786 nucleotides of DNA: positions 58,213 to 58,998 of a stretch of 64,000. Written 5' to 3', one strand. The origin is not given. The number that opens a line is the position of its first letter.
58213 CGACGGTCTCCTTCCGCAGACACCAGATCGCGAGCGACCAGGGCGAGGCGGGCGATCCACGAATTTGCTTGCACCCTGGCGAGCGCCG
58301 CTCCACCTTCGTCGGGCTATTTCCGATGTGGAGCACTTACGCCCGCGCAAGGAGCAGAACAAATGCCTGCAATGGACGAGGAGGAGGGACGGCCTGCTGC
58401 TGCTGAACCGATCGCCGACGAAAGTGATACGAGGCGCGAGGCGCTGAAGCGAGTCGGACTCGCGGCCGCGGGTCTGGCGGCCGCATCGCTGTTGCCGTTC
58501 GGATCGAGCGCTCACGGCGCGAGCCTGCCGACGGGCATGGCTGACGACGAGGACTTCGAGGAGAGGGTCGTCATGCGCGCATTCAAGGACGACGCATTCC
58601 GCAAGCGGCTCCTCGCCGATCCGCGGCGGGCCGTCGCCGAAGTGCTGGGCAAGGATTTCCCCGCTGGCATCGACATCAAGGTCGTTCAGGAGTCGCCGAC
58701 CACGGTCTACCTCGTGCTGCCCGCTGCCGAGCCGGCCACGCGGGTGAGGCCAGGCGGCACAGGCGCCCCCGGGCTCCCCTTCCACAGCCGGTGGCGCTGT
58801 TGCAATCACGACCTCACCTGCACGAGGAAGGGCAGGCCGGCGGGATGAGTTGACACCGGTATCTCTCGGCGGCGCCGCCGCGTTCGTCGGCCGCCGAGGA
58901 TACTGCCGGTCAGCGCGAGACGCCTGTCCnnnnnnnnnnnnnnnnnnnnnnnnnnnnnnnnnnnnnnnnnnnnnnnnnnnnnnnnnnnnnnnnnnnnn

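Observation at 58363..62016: Minimal class II lanthipeptide locus: one NHLP-type lanA plus lanM, with no transporter, protease or immunity genes adjacent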

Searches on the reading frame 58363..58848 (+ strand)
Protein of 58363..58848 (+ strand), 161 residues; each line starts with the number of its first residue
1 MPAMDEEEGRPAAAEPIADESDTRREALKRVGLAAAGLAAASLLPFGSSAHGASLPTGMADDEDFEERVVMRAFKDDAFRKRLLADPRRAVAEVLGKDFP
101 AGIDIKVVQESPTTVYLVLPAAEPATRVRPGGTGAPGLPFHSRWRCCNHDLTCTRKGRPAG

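Call 3: search_protein_families(library=ncbifam, proteins=[window:58363-58848:+], max_evalue=0.01)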
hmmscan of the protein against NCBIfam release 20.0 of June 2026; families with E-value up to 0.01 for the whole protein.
window:58363-58848:+ (161 aa): 6 families
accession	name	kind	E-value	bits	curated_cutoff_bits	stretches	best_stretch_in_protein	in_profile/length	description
TIGR03793.1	leader_NHLP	domain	2e-17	62.8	50.9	1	63-123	3-62/77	NHLP leader peptide family RiPP precursor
TIGR01323.1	nitrile_alph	equivalog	5.5e-06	26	249.85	1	74-121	112-158/189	nitrile hydratase subunit alpha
TIGR03795.1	RNP_Burkhold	subfamily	1.1e-05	25.7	41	1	69-115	20-66/114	BMA_0021/BMA_0022 family TOMM bacteriocin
NF038399.1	NH_RiPP_Os17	domain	1.5e-05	24.9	40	1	67-93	4-30/63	Os1348 family NHLP clan protein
TIGR01409.1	TAT_signal_seq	domain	0.0021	18.3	16.7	1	23-50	2-29/29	twin-arginine translocation signal domain-containing protein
TIGR03887.1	thiocyan_alph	equivalog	0.0033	17.2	291.45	1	74-122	123-170/200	thiocyanate hydrolase subunit gamma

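Call 4: search_protein_families(library=pfam, proteins=[window:58363-58848:+], max_evalue=0.01)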
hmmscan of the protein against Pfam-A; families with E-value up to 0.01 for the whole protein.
window:58363-58848:+ (161 aa): 2 families
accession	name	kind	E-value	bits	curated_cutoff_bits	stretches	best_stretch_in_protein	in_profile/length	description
PF02979.21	NHase_alpha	-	9.6e-07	28.8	27.2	1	74-122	112-159/184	Nitrile hydratase, alpha chain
PF14407.11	Frankia_peptide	-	8.8e-06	26.4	48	1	67-92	3-28/63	Ribosomally synthesized peptide prototyped by Frankia Franean1_4349.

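Call 7: find_homologous_proteins(query=window:58363-58848:+, max_evalue=0.001)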
Query window:58363-58848:+ (161 aa): 10 proteins with E <= 0.001 among 2647 candidates.
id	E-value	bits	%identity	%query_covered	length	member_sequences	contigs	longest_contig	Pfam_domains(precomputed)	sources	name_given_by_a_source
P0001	1.4e-100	352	100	100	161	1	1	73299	PF14407.12,PF02979.22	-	-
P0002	2.3e-14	72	61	38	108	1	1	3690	PF14407.12,PF02979.22,PF27793.1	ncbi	-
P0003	2.4e-10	59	36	61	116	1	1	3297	PF02979.22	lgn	-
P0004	3.5e-8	52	47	39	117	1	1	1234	PF02979.22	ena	-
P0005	1.4e-7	50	47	36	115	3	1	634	PF02979.22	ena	-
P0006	4.6e-6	45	47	36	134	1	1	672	PF02979.22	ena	-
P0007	8.0e-5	41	48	32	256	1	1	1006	PF02979.22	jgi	jgi:nitrile hydratase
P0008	8.6e-5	41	41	47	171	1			PF14407.12,PF02979.22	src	-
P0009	1.2e-4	40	43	35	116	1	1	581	PF02979.22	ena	-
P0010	2.0e-4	40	51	32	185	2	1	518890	PF14407.12,PF02979.22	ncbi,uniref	ncbi:nitrile hydratase subunit alpha [Patulibacter defluvii]|uniref:nitrile hydratase subunit alpha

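Call 9: find_encoding_contigs(protein=P0001, flank=10000, max_places=4)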
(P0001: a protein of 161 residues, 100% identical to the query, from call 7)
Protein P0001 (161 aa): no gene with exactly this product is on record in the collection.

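Call 10: find_encoding_contigs(protein=P0002, flank=10000, max_places=4)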
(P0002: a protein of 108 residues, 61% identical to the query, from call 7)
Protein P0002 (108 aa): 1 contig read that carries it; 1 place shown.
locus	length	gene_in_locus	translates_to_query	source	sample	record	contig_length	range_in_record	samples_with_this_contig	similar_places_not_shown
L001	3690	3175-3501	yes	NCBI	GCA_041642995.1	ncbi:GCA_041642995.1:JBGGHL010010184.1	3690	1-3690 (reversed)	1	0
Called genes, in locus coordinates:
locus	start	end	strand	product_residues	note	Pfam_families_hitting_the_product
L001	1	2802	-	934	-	?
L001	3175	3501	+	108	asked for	PF02979:NHase_alpha, PF14407:Frankia_peptide (weak), PF27793:RNP_Burkhold (faint)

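Call 27: find_homologous_proteins(query=A1, max_evalue=0.001)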
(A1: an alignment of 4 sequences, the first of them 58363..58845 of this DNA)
Query A1 (4 sequences) (161 aa, profile of the alignment): 65 proteins with E <= 0.001 among 8000 candidates.
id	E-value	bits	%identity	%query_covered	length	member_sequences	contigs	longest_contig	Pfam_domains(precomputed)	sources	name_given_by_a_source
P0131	6.5e-80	285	36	88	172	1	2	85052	PF02979.22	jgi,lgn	jgi:hypothetical protein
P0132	7.3e-78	278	39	76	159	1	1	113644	PF02979.22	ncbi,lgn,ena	-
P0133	1.0e-72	261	39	78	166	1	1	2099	PF02979.22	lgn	-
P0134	7.3e-72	258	38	88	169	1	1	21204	PF02979.22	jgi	jgi:Nitrile hydratase, alpha chain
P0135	1.4e-71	258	42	83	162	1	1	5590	PF02979.22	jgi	jgi:hypothetical protein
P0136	9.7e-71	255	40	80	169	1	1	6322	PF02979.22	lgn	-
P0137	5.1e-68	246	41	80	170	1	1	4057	PF02979.22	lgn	-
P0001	9.9e-68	245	100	100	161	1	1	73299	PF14407.12,PF02979.22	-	-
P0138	1.7e-58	215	38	91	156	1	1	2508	PF02979.22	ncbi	-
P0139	4.4e-58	214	40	52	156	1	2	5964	PF02979.22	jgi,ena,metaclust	jgi:hypothetical protein|metaclust:\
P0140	5.2e-52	194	35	75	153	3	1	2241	PF14407.12,PF02979.22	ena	-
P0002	2.3e-51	192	61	38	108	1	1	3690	PF14407.12,PF02979.22,PF27793.1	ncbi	-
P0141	2.9e-49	185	38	69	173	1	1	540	PF02979.22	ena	-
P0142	1.2e-48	183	42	52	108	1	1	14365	PF02979.22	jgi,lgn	jgi:hypothetical protein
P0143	7.1e-46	174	48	38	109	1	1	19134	PF02979.22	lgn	-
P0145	5.0e-45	171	36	88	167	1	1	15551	PF02979.22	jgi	jgi:hypothetical protein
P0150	1.5e-29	121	47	100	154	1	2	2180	PF02979.22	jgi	jgi:hypothetical protein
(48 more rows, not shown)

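Call 36: find_related_loci(query=A2, collection=genome_contigs, flank=10000)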
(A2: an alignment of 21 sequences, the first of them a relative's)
Query A2 (161 aa) in genome_contigs; peptide patterns used: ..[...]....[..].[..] (x = any residue, [..] = any of these).
5 stretches matched a pattern; 1 encode a relative of the query (tblastn E <= 1e-3); 1 distinct loci.
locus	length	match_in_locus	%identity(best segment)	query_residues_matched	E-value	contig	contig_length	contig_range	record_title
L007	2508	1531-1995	37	1-153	2e-22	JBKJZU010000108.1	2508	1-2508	MAG: Micropepsaceae bacterium isolate swi_bin.26 k127_13941443, whole genome shotgun sequence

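Call 37: find_encoding_contigs(protein=P0150, flank=10000, max_places=3)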
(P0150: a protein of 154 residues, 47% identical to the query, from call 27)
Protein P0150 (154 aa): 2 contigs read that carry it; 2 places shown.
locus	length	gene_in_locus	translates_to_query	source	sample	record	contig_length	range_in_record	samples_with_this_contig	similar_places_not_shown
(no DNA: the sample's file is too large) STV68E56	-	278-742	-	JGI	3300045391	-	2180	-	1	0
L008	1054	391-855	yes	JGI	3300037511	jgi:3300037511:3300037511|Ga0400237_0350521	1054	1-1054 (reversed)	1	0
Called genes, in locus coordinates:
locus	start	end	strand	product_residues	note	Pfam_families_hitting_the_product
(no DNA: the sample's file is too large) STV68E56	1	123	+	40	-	?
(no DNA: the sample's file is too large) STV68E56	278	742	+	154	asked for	PF02979:NHase_alpha (weak)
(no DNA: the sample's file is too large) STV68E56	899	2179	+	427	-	?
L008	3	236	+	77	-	PF00215:OMPdecase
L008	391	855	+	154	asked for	PF02979:NHase_alpha (weak)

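Call 38: find_encoding_contigs(protein=P0134, flank=10000, max_places=2)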
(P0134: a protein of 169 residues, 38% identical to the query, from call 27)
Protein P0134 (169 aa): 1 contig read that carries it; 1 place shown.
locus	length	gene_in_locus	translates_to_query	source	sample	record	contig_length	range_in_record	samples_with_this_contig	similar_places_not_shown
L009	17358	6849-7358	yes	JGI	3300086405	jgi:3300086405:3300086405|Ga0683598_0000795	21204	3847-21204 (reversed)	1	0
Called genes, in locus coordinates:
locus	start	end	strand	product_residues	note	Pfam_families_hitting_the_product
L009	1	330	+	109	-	PF00248:Aldo_ket_red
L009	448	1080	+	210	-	PF00578:AhpC-TSA, PF08534:Redoxin, PF13905:Thioredoxin_8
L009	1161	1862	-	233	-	PF01872:RibD_C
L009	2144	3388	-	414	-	PF00871:Acetate_kinase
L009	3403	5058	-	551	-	PF02878:PGM_PMM_I, PF02879:PGM_PMM_II, PF02880:PGM_PMM_III, PF00408:PGM_PMM_IV (weak)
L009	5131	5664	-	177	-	-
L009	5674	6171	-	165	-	PF13302:Acetyltransf_3 (weak), PF13420:Acetyltransf_4 (weak), PF00583:Acetyltransf_1, PF13523:Acetyltransf_8 (weak), PF13673:Acetyltransf_10, PF13508:Acetyltransf_7, PF08445:FR47 (weak)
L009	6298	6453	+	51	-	-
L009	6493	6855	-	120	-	-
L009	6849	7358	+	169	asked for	PF02979:NHase_alpha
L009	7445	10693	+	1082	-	PF13575:DUF4135, PF05147:LANC_like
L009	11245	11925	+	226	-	-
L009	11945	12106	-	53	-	-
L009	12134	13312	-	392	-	PF23914:TPR_CcmH_CycH (faint), PF00515:TPR_1 (weak), PF07719:TPR_2 (faint), PF13371:TPR_9 (weak), PF13414:TPR_11, PF13432:TPR_16 (weak), PF14559:TPR_19 (weak), PF13432:TPR_16 (weak), +9 more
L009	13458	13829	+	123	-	PF00589:Phage_integrase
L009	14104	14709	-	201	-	PF00589:Phage_integrase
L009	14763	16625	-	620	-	PF00078:RVT_1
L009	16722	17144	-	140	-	-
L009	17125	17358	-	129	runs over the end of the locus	-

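Call 39: find_encoding_contigs(protein=P0145, flank=10000, max_places=2)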
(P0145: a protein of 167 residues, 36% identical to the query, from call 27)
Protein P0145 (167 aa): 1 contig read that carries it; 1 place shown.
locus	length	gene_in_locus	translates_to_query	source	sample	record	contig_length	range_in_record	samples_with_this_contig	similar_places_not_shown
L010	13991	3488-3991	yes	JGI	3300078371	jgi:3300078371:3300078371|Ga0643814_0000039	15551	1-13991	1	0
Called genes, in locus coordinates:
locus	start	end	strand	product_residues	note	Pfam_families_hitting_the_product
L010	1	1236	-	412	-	?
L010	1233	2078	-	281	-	PF00481:PP2C, PF13672:PP2C_2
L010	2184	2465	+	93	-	-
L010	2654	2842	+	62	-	-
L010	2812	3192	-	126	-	-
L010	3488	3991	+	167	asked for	PF02979:NHase_alpha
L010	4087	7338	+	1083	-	PF13575:DUF4135, PF05147:LANC_like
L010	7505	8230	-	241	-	PF00072:Response_reg, PF08281:Sigma70_r4_2 (weak), PF00196:GerE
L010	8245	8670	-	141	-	-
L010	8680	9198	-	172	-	PF02381:MraZ (faint)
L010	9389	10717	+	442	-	PF00091:Tubulin, PF12327:FtsZ_C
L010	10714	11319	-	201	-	PF00072:Response_reg, PF00196:GerE (weak)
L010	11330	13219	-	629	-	PF00989:PAS, PF08448:PAS_4, PF13426:PAS_9, PF00989:PAS, PF08448:PAS_4, PF13188:PAS_8 (weak), PF13426:PAS_9, PF02518:HATPase_c, +4 more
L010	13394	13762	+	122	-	PF12840:HTH_20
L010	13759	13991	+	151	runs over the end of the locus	PF00903:Glyoxalase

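Call 41: search_protein_families(library=ncbifam, alignment_id=A2, max_evalue=0.01)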
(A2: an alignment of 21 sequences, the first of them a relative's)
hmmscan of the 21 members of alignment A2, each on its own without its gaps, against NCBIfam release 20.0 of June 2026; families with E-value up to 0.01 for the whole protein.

A. member 1, P0001 (161 aa): 6 families
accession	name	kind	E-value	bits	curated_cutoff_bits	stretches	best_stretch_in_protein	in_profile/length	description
TIGR03793.1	leader_NHLP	domain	2e-17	62.8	50.9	1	63-123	3-62/77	NHLP leader peptide family RiPP precursor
TIGR01323.1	nitrile_alph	equivalog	5.5e-06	26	249.85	1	74-121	112-158/189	nitrile hydratase subunit alpha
TIGR03795.1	RNP_Burkhold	subfamily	1.1e-05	25.7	41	1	69-115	20-66/114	BMA_0021/BMA_0022 family TOMM bacteriocin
NF038399.1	NH_RiPP_Os17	domain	1.5e-05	24.9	40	1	67-93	4-30/63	Os1348 family NHLP clan protein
TIGR01409.1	TAT_signal_seq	domain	0.0021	18.3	16.7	1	23-50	2-29/29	twin-arginine translocation signal domain-containing protein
TIGR03887.1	thiocyan_alph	equivalog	0.0033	17.2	291.45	1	74-122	123-170/200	thiocyanate hydrolase subunit gamma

B. families by the number of members that match (of 21 scanned): 8 families
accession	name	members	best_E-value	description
TIGR03793.1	leader_NHLP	21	1.6e-22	NHLP leader peptide family RiPP precursor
TIGR01323.1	nitrile_alph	21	6e-11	nitrile hydratase subunit alpha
TIGR03887.1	thiocyan_alph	21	6.5e-07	thiocyanate hydrolase subunit gamma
NF038399.1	NH_RiPP_Os17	21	5.1e-06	Os1348 family NHLP clan protein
TIGR02811.1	formate_TAT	10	5.8e-05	formate dehydrogenase region TAT target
TIGR03795.1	RNP_Burkhold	5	1.1e-05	BMA_0021/BMA_0022 family TOMM bacteriocin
TIGR01409.1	TAT_signal_seq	3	0.0021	twin-arginine translocation signal domain-containing protein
NF047833.1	TyroCdyMelC1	1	0.0006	apotyrosinase chaperone MelC1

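Call 58: predict_structure(alignment_id=A2)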
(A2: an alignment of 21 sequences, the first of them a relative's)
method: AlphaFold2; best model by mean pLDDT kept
length: 161 residues; sequences in the alignment: 21
mean_pLDDT: 60.9   pTM: 0.40
mean pLDDT of the five models: 60.9, 59.5, 58.7, 58.3, 58.0
residues with pLDDT >= 90: 21; 70-90: 35; 50-70: 36; < 50: 69
segments of 3 or more residues with pLDDT < 50: 32-57, 123-161
pLDDT, mean of each block of 10 residues (from residue 1): 58 53 58 45 40 44 79 93 93 82 83 79 44 42 40 43 46
secondary structure, 60 per line:
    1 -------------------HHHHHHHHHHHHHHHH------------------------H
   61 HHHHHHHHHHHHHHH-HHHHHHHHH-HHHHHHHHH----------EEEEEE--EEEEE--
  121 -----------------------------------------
elements in order: H20-35 H60-75 H77-85 H87-95 E106-111 E114-118

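Call 64: find_related_loci(query=A2, collection=metagenome_contigs, flank=8000)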
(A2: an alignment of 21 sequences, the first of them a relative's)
Query A2 (161 aa) in metagenome_contigs; peptide patterns used: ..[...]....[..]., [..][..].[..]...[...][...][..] (x = any residue, [..] = any of these).
133 stretches matched a pattern; 4 encode a relative of the query (tblastn E <= 1e-3); 4 distinct loci.
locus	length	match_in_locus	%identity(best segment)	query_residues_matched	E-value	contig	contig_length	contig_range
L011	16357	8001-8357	39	6-127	4e-22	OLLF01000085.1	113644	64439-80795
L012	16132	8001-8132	39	68-111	5e-6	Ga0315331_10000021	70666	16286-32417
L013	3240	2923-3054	39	68-111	6e-6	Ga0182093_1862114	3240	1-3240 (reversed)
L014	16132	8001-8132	39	68-111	5e-6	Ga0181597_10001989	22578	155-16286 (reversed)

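Call 67: search_protein_representatives(alignment_id=A4)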
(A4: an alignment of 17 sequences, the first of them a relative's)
Query: 17 sequences, 166 profile positions. Proteins with E-value up to 0.001 (for the whole library): 6065; up to 1e-10: 1349; up to 1e-30: 12. The best 150 are listed.
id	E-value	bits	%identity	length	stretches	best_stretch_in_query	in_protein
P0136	1.6e-76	272.0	-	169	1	6-165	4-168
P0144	5.4e-65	234.4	-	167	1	1-165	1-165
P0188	1.3e-51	190.9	-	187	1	1-164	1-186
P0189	2.8e-47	176.8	-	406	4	55-140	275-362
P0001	5.1e-46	172.7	-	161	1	1-165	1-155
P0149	3.8e-37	143.8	-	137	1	45-165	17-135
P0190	3.5e-36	140.7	-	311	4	68-125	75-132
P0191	1.1e-35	139.1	-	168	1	8-164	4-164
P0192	4.2e-35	137.2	-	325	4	72-136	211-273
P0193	2.0e-32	128.4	-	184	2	65-126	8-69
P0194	2.4e-32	128.2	-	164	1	3-165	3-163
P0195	4.4e-32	127.4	-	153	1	1-130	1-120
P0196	1.3e-30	122.6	-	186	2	59-154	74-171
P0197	1.9e-30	122.0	-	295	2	59-124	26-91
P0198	2.7e-30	121.5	-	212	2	62-140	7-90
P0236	5.2e-23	97.8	-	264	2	24-122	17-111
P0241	1.4e-22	96.4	-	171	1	1-154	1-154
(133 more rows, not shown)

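Call 73: find_encoding_contigs(protein=P0142, flank=6000, max_places=2)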
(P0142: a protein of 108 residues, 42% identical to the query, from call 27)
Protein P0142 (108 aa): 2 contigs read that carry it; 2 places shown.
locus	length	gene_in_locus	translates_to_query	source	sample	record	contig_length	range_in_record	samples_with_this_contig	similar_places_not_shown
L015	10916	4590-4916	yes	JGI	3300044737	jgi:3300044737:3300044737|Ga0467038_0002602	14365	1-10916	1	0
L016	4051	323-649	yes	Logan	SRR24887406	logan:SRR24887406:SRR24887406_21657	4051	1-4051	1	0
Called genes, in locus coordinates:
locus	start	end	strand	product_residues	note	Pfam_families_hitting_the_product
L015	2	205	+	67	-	?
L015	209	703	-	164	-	-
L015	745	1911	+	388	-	PF01676:Metalloenzyme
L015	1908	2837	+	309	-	-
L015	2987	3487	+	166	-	PF02559:CarD_TRCF_RID, PF21095:CarD_C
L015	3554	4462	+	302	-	PF04055:Radical_SAM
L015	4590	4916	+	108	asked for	PF02979:NHase_alpha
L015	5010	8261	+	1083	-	PF13575:DUF4135, PF05147:LANC_like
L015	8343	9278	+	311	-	PF02899:Phage_int_SAM_1, PF13495:Phage_int_SAM_4 (faint), PF00589:Phage_integrase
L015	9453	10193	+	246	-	PF01464:SLT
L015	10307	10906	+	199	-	PF07638:Sigma70_ECF (weak), PF04542:Sigma70_r2, PF04545:Sigma70_r4 (weak), PF08281:Sigma70_r4_2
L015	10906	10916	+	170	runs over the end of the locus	-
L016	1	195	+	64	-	?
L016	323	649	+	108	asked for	PF02979:NHase_alpha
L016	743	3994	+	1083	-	PF13575:DUF4135, PF05147:LANC_like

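Call 74: find_encoding_contigs(protein=P0143, flank=6000, max_places=2)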
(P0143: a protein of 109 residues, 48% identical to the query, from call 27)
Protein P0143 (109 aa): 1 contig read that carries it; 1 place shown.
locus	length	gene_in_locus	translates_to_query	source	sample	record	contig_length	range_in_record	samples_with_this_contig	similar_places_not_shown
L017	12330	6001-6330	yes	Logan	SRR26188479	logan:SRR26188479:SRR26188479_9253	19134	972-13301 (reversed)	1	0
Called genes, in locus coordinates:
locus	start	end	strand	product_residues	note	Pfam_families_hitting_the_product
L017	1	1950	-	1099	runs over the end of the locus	PF00515:TPR_1 (faint), PF03704:BTAD (faint), PF07719:TPR_2 (faint), PF12895:ANAPC3 (faint), PF13174:TPR_6 (faint), PF13432:TPR_16, PF23914:TPR_CcmH_CycH (weak), PF13432:TPR_16 (weak), +12 more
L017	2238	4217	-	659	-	PF00330:Aconitase, PF00694:Aconitase_C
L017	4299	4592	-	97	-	-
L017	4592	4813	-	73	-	-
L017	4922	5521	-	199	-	PF01966:HD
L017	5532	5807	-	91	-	PF22278:DUF6958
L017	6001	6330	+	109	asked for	PF02979:NHase_alpha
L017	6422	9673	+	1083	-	PF13575:DUF4135, PF05147:LANC_like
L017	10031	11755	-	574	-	PF02629:CoA_binding, PF13380:CoA_binding_2 (weak), PF00549:Ligase_CoA, PF13607:Succ_CoA_lig, PF00285:Citrate_synt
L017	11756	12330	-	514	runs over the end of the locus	?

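Call 82: find_encoding_contigs(protein=P0241, flank=10000, max_places=3)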
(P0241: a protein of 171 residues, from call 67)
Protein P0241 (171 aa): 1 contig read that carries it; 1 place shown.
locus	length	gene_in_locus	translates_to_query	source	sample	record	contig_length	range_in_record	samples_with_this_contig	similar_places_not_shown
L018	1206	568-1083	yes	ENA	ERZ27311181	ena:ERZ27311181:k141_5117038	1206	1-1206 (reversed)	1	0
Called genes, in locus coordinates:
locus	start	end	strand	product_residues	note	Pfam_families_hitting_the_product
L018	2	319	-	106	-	?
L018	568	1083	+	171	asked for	-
